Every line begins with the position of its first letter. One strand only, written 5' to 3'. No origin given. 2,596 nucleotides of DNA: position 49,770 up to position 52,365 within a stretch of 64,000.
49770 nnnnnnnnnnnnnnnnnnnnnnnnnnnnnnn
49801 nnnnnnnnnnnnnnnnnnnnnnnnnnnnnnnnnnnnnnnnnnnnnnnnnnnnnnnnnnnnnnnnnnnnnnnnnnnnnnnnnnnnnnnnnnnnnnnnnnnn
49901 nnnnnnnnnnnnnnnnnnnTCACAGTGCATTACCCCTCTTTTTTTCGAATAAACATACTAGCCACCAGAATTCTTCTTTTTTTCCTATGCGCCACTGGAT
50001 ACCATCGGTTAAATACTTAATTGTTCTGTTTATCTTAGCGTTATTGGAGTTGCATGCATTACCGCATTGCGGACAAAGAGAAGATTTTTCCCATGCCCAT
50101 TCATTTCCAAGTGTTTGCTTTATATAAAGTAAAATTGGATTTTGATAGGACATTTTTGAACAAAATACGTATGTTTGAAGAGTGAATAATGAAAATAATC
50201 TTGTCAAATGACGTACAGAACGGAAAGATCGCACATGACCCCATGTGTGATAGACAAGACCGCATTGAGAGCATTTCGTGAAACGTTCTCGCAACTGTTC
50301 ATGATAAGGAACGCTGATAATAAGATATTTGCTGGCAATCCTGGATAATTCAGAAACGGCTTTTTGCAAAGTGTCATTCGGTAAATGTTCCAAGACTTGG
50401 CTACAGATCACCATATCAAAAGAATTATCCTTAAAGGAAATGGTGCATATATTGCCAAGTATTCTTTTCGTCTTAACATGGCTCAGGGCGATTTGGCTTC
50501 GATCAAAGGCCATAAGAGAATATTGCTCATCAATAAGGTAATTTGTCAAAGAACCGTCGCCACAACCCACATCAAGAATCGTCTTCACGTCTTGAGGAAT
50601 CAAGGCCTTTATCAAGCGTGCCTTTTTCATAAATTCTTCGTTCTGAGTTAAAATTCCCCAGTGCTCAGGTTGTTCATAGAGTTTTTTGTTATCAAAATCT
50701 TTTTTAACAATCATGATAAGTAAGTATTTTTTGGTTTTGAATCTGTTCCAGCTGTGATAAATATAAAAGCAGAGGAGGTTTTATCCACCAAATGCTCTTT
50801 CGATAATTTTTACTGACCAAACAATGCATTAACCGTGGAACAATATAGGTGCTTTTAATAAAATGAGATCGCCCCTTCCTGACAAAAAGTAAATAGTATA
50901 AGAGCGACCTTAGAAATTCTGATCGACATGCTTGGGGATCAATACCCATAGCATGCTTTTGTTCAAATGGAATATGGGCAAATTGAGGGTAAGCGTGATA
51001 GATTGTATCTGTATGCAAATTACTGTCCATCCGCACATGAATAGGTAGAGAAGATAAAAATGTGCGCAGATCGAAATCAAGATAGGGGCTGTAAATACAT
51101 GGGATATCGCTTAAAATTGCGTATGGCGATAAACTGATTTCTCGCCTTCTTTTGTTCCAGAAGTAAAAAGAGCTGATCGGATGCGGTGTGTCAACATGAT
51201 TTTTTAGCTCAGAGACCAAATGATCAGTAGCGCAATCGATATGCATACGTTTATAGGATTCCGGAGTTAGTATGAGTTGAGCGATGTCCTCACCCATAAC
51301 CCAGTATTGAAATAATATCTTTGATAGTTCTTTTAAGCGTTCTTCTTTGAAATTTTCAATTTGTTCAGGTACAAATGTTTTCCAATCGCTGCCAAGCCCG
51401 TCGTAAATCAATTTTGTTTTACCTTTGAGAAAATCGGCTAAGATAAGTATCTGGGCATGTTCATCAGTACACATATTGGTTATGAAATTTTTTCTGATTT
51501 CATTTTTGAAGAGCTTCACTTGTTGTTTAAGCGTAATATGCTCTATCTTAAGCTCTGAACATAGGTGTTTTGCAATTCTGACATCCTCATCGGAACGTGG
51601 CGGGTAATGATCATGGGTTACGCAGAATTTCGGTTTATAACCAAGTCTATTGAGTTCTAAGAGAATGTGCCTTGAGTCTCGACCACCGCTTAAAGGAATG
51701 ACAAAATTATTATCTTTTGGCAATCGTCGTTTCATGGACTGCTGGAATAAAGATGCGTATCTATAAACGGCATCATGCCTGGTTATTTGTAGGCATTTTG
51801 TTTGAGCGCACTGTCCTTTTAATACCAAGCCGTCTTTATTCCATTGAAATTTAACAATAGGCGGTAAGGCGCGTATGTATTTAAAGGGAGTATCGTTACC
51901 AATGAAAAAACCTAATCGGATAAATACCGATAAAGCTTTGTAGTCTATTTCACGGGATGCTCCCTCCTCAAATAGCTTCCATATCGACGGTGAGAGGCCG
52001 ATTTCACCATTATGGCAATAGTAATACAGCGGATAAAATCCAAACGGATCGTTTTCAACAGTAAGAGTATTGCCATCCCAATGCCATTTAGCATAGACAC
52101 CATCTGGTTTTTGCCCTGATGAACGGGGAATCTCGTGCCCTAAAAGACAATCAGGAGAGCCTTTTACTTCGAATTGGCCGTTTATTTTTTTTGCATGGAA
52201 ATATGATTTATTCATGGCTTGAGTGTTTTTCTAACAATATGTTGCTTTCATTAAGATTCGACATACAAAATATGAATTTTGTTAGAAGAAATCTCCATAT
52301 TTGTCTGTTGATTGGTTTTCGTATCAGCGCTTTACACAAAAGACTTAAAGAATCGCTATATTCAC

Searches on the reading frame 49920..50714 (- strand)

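Call 48: search_protein_families(library=pfam, proteins=[window:49920-50714:-], max_evalue=0.00001)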
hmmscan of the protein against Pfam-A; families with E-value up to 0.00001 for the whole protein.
window:49920-50714:- (264 aa): 6 families
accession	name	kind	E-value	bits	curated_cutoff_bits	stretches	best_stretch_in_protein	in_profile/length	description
PF08241.18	Methyltransf_11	-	7.2e-15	55.9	21.2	1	47-127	1-87/95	Methyltransferase domain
PF13649.12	Methyltransf_25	-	5.1e-14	53.2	27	1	46-126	1-92/97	Methyltransferase domain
PF13489.12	Methyltransf_23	-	2.8e-13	50.4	27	1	32-175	10-155/164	Methyltransferase domain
PF13847.12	Methyltransf_31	-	9.5e-10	38.8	27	1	44-143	5-117/145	Methyltransferase domain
PF08242.18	Methyltransf_12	-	1.9e-09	38.6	30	1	47-126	1-91/98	Methyltransferase domain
PF07021.18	MetW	-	6.1e-08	33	21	1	33-146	5-120/193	Methionine biosynthesis protein MetW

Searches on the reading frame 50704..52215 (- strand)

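Call 48: search_protein_families(library=pfam, proteins=[window:50704-52215:-], max_evalue=0.00001)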
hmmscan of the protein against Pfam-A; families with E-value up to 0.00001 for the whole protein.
window:50704-52215:- (503 aa): 0 families

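Call 62: search_protein_families(library=pfam, proteins=[window:50704-52215:-], max_evalue=0.01)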
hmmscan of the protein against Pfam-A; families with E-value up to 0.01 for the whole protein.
window:50704-52215:- (503 aa): 4 families
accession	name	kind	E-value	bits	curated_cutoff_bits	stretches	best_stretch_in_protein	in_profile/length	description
PF01171.26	ATP_bind_3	-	3.5e-05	24.1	27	1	171-261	2-104/182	PP-loop family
PF00733.27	Asn_synthase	-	0.00026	21.2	21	1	153-241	2-89/354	Asparagine synthase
PF06508.19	QueC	-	0.0022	18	22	1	172-232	3-61/210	Queuosine biosynthesis protein QueC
PF13537.11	GATase_7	-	0.0027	18.1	25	1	35-71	72-111/123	Glutamine amidotransferase domain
